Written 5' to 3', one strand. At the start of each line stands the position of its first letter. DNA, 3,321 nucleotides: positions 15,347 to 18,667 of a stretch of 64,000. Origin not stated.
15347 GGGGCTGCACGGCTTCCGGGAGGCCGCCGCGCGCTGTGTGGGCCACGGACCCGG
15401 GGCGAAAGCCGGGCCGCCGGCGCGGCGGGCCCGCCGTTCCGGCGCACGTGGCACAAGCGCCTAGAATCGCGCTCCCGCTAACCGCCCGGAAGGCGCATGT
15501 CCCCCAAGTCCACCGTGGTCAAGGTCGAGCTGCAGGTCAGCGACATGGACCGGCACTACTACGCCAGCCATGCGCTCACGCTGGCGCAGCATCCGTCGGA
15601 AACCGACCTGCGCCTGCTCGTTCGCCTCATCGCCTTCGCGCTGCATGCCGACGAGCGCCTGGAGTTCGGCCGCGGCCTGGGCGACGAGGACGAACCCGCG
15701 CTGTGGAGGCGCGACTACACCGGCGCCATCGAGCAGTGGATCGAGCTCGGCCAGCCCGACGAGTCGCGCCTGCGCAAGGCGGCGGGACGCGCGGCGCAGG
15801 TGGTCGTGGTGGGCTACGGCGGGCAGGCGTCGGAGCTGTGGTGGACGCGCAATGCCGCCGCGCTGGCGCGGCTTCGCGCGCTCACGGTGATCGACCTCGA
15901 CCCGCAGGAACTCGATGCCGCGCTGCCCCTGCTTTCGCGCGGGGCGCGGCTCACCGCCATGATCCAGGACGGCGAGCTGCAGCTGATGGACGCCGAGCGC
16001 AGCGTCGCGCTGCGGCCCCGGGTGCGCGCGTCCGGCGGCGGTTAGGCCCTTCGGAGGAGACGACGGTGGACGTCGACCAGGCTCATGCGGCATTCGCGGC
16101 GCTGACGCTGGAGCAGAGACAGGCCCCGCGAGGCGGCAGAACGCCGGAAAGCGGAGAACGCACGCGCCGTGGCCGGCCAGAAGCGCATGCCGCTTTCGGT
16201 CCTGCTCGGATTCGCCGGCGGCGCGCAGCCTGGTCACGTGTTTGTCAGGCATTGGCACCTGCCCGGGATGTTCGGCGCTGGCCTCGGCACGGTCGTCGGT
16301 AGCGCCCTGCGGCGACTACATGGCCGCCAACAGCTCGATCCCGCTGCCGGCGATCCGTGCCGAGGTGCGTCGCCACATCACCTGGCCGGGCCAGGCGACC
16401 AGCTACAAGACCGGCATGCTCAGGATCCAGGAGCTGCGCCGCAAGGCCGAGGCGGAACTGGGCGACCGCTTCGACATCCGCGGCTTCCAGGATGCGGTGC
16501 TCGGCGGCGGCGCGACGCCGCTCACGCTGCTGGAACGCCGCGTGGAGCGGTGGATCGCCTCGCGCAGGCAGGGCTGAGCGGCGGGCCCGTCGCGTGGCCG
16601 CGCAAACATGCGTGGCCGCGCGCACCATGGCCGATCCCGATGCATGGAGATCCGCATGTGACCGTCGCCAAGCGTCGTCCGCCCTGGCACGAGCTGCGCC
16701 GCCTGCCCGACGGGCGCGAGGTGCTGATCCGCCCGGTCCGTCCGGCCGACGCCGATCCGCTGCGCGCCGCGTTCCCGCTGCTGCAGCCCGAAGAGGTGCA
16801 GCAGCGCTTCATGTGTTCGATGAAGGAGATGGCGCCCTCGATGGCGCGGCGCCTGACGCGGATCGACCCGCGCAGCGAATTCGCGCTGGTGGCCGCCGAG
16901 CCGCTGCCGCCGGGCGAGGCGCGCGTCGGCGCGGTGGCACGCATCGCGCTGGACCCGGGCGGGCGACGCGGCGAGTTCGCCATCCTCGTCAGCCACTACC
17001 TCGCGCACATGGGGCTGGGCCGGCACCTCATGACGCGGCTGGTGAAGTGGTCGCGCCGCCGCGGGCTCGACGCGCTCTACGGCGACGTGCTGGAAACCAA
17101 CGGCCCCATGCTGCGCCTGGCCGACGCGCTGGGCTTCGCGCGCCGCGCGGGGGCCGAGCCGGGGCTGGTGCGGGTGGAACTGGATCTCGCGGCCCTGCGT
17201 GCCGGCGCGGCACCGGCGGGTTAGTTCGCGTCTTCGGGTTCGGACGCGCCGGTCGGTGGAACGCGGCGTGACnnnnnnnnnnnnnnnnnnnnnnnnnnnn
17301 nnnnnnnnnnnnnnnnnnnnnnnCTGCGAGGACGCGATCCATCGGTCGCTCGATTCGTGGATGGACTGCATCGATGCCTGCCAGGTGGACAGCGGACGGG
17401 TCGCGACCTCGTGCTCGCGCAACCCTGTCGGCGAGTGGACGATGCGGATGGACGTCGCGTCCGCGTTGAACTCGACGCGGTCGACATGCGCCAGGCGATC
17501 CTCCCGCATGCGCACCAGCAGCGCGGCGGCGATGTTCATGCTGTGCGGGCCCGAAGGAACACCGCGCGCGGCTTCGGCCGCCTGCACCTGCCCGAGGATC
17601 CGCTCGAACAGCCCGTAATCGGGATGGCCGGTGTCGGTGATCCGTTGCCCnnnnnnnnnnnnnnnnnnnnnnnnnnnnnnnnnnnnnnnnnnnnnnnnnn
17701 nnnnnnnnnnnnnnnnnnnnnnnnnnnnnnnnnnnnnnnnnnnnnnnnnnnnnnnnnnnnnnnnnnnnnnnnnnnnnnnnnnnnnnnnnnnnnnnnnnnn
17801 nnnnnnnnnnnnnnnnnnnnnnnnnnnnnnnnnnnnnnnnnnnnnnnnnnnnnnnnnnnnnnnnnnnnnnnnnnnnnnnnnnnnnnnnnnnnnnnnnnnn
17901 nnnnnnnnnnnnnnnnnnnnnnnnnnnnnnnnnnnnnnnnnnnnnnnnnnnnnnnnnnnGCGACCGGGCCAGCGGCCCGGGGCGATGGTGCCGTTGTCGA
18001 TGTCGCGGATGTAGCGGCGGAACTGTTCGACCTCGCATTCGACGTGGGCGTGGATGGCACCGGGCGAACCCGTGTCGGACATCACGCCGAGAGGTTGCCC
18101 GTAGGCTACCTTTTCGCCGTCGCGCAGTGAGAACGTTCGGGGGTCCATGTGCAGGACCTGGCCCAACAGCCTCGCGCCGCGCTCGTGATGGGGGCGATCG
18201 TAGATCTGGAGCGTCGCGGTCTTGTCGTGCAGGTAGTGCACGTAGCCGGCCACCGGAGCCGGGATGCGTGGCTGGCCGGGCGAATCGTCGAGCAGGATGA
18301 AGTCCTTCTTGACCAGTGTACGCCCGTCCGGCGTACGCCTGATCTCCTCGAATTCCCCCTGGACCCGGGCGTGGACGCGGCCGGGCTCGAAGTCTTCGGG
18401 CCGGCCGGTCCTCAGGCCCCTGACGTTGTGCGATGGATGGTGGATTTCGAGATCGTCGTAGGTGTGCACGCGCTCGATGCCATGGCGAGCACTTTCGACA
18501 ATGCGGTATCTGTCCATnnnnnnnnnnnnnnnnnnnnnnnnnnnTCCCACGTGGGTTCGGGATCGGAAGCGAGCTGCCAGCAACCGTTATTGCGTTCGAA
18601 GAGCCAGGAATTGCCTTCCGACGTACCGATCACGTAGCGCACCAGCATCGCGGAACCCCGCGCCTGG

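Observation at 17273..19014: Orphan immunity-lipoprotein / M23-peptidase effector pair with XVIPCD-like secretion domain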

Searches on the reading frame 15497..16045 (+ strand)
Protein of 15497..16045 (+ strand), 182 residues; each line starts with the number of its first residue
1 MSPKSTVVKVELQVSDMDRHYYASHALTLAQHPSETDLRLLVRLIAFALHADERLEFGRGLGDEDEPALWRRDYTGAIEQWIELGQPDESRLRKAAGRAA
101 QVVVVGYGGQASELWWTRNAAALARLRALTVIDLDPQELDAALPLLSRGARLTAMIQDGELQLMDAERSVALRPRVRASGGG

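Call 77: find_encoding_contigs(protein=window:15497-16045:+, flank=10000, max_places=3)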
Protein window:15497-16045:+ (182 aa): 1 contig read that carries it; 1 place shown.
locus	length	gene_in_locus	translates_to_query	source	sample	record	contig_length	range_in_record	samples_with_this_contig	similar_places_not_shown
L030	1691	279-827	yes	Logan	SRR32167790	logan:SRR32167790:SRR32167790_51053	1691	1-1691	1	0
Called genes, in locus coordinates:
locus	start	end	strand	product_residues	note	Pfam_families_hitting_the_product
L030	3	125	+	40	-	?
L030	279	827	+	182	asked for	PF07152:YaeQ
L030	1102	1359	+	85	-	PF05960:DUF885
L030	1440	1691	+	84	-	?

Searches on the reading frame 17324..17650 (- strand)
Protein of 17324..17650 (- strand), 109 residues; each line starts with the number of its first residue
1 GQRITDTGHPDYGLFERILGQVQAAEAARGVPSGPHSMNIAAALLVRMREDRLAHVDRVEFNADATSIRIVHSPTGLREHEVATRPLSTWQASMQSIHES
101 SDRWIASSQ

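Call 70: find_related_loci(query=A7, collection=metagenome_contigs, flank=10000)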
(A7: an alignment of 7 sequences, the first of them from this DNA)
Query A7 (109 aa) in metagenome_contigs; peptide patterns used: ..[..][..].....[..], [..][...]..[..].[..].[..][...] (x = any residue, [..] = any of these).
36 stretches matched a pattern; 3 encode a relative of the query (tblastn E <= 1e-3); 3 distinct loci.
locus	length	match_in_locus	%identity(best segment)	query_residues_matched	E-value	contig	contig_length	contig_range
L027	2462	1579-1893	49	1-104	2e-27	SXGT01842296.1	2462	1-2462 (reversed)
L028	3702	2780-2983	44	4-71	4e-13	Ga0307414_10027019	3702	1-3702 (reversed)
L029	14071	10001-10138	41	54-96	4e-5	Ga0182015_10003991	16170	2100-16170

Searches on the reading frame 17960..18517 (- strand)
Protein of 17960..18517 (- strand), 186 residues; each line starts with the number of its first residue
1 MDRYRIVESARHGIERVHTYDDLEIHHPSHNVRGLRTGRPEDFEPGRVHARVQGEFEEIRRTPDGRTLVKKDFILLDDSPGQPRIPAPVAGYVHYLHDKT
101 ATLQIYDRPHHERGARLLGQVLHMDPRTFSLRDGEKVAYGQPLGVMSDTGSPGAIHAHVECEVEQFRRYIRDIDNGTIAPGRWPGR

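Call 52: search_solved_structures(query=A5, max_evalue=10, show_alignments=4)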
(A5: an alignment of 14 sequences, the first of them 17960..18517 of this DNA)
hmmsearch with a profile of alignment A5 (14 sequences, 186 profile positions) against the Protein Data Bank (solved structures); distinct sequences matched with E-value up to 10: 5.
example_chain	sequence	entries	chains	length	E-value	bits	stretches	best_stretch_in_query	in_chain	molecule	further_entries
8kea_A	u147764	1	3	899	1.7e-05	27.9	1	68-175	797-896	hub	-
9k2v_E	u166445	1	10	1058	0.23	14.4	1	127-162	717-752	Internal protein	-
25ec_B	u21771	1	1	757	0.87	12.5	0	41-95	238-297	DNA topoisomerase 2-beta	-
4qp5_A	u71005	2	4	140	1.1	12.2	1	122-166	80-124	Lysostaphin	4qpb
7b9k_A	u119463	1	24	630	6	9.8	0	56-97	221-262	Dihydrolipoyllysine-residue acetyltransferase component of pyruvate dehydrogenase complex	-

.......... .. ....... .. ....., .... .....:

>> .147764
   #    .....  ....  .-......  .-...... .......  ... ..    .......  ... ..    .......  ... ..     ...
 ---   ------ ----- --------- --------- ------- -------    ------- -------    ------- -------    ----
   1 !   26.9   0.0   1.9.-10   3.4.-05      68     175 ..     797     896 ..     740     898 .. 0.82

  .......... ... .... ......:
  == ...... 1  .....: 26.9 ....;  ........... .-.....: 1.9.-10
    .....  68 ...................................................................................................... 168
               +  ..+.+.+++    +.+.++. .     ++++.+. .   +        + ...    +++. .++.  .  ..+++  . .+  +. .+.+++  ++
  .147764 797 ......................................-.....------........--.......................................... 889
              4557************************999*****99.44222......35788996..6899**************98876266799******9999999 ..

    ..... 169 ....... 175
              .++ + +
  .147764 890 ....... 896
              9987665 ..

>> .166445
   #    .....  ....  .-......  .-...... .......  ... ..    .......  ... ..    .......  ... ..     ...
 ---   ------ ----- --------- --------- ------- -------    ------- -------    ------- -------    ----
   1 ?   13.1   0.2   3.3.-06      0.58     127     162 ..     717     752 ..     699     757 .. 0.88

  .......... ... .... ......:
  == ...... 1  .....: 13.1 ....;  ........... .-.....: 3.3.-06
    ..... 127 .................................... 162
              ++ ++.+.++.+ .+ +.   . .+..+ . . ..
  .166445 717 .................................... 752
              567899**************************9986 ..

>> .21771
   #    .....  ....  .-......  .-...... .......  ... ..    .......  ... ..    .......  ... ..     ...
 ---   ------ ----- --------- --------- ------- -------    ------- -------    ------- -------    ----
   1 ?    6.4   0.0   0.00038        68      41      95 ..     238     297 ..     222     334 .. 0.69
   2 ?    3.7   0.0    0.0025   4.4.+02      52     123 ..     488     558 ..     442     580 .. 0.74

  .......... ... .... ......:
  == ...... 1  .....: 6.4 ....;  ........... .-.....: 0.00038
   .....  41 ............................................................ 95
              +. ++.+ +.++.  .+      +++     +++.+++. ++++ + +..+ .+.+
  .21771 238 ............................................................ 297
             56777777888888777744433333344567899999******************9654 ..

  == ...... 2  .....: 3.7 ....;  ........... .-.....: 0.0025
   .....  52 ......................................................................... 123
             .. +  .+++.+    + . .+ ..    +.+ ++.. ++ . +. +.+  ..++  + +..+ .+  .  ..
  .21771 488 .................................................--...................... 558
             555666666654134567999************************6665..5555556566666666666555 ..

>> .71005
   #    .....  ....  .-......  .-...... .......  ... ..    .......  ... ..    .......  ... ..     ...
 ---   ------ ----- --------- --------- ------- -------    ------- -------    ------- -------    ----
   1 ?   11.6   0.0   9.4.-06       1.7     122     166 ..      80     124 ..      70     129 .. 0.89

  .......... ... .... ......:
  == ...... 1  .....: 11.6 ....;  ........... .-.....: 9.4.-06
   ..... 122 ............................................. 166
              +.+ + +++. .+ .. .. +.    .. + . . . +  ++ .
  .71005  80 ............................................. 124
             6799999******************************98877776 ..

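Call 58: search_protein_representatives(alignment_id=A5)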
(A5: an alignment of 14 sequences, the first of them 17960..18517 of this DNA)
Query: 14 sequences, 186 profile positions. Proteins with E-value up to 0.001 (for the whole library): 254; up to 1e-10: 178; up to 1e-30: 87. The best 150 are listed.
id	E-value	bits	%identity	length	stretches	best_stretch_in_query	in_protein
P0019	8.1e-92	322.4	-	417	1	1-185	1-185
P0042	1.8e-91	321.2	-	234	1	1-185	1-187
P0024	9.3e-90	315.7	-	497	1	1-185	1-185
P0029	4.3e-89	313.5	-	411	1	1-184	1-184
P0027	2.1e-87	308.0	-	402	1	1-186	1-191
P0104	8.1e-87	306.1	-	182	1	1-178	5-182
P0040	1.4e-85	302.1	-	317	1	1-185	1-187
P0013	3.3e-84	297.6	-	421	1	1-186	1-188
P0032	7.4e-82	289.9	-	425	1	1-185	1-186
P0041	1.3e-77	276.0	-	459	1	1-186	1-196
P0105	7.5e-69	247.5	-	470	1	1-185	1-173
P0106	1.3e-68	246.8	-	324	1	1-184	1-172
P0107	1.6e-68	246.5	-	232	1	1-185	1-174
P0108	1.0e-65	237.3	-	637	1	1-184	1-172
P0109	8.8e-64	231.0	-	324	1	1-185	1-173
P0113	1.0e-61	224.3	-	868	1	1-182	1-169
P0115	2.0e-60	220.0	-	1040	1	1-185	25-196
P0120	4.0e-49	183.2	-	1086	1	2-182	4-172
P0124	2.3e-47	177.4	-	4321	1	2-178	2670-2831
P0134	1.1e-44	168.7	-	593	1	2-184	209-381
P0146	1.3e-40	155.4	-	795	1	18-179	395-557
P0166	2.9e-35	138.0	-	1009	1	19-179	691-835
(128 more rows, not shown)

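Call 59: search_protein_families(library=pfam, proteins=[P0124, P0115, P0113, P0134, P0146, P0166, P0120], max_evalue=0.01)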
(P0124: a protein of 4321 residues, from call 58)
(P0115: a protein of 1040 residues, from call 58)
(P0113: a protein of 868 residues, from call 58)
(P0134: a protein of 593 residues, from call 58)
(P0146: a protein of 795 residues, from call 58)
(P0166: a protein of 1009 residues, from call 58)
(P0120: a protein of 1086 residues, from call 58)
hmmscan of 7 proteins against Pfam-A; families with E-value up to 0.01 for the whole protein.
P0124 (4321 aa): 2 families
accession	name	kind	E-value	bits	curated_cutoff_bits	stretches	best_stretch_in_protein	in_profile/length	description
PF20155.4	TMP_3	-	9.6e-27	94.4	41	1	1481-1666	4-188/192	Tape measure protein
PF01551.29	Peptidase_M23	-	2.8e-06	27.9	28.7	1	2734-2815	7-88/96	Peptidase family M23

P0115 (1040 aa): 4 families
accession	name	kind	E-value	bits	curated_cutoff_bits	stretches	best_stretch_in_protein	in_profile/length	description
PF01471.23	PG_binding_1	-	2.4e-48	162.6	23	3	634-695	1-57/57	Putative peptidoglycan binding domain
PF20410.3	X-Tfes_XVIPCD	-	6.5e-22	78.5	24.9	1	917-1014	2-100/101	X-Tfes, XVIPCD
PF09374.15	PG_binding_3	-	1.2e-13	51.5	24.6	0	645-673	10-32/76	Predicted Peptidoglycan domain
PF11843.13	DUF3363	-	0.00095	18.8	28.4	1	232-323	29-125/375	Protein of unknown function (DUF3363)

P0113 (868 aa): 6 families
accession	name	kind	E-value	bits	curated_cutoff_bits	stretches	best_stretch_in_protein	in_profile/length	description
PF01471.23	PG_binding_1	-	7.9e-71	234.6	23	4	184-245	1-57/57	Putative peptidoglycan binding domain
PF20410.3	X-Tfes_XVIPCD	-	1.1e-29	103.4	24.9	1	740-835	2-98/101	X-Tfes, XVIPCD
PF09374.15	PG_binding_3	-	8.5e-16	58.4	24.6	0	600-629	7-31/76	Predicted Peptidoglycan domain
PF00515.34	TPR_1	-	0.0001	22.4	27.8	0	218-234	17-33/34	Tetratricopeptide repeat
PF08823.16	PG_binding_2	-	0.00083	20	21.1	0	496-535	17-51/74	Putative peptidoglycan binding domain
PF07719.23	TPR_2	-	0.0027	18.1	27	0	218-234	17-33/34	Tetratricopeptide repeat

P0134 (593 aa): 4 families
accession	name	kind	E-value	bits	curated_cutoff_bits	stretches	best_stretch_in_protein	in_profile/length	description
PF01471.23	PG_binding_1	-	1.7e-18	67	23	1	392-451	3-57/57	Putative peptidoglycan binding domain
PF09374.15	PG_binding_3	-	5.4e-06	26.9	24.6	0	401-429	10-32/76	Predicted Peptidoglycan domain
PF20410.3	X-Tfes_XVIPCD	-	0.00047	21.1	24.9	1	503-579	21-100/101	X-Tfes, XVIPCD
PF01551.29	Peptidase_M23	-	0.00054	20.5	28.7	1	275-356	10-85/96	Peptidase family M23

P0146 (795 aa): 4 families
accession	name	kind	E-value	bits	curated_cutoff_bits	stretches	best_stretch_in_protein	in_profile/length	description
PF21277.2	T6SS_VgrG3-like_C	-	5.9e-69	232.1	27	1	17-204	2-183/183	Type VI secretion system spike protein VgrG3-like, C-terminal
PF01471.23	PG_binding_1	-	1.2e-36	125.1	23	2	259-320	1-57/57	Putative peptidoglycan binding domain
PF20410.3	X-Tfes_XVIPCD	-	1.4e-21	77.4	24.9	1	666-771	1-100/101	X-Tfes, XVIPCD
PF09374.15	PG_binding_3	-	1.4e-07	32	24.6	0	634-676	16-53/76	Predicted Peptidoglycan domain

P0166 (1009 aa): 2 families
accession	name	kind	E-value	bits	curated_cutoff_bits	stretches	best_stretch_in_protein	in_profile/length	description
PF01551.29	Peptidase_M23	-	1.7e-07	31.8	28.7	1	745-819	15-89/96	Peptidase family M23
PF07486.17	Hydrolase_2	-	0.00036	21.5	27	1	484-521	5-41/100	Cell Wall Hydrolase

P0120 (1086 aa): 3 families
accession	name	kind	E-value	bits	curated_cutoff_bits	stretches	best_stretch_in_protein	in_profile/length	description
PF07486.17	Hydrolase_2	-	2.4e-12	47.8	27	1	955-1049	1-82/100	Cell Wall Hydrolase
PF01551.29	Peptidase_M23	-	1.5e-05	25.5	28.7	1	74-153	13-89/96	Peptidase family M23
PF08239.17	SH3_3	-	0.0006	20.4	27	1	459-486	2-29/54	Bacterial SH3 domain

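Call 78: find_related_loci(query=A5, collection=viral_contigs, flank=3000)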
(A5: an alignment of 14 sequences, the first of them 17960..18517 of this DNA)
Query A5 (186 aa) in viral_contigs; peptide patterns used: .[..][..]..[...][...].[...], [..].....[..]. (x = any residue, [..] = any of these).
47 stretches matched a pattern; 2 encode a relative of the query (tblastn E <= 1e-3); 2 distinct loci.
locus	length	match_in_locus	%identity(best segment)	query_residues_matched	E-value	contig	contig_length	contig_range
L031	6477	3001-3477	49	3-176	2e-49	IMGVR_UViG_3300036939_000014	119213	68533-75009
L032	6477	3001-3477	48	3-177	1e-45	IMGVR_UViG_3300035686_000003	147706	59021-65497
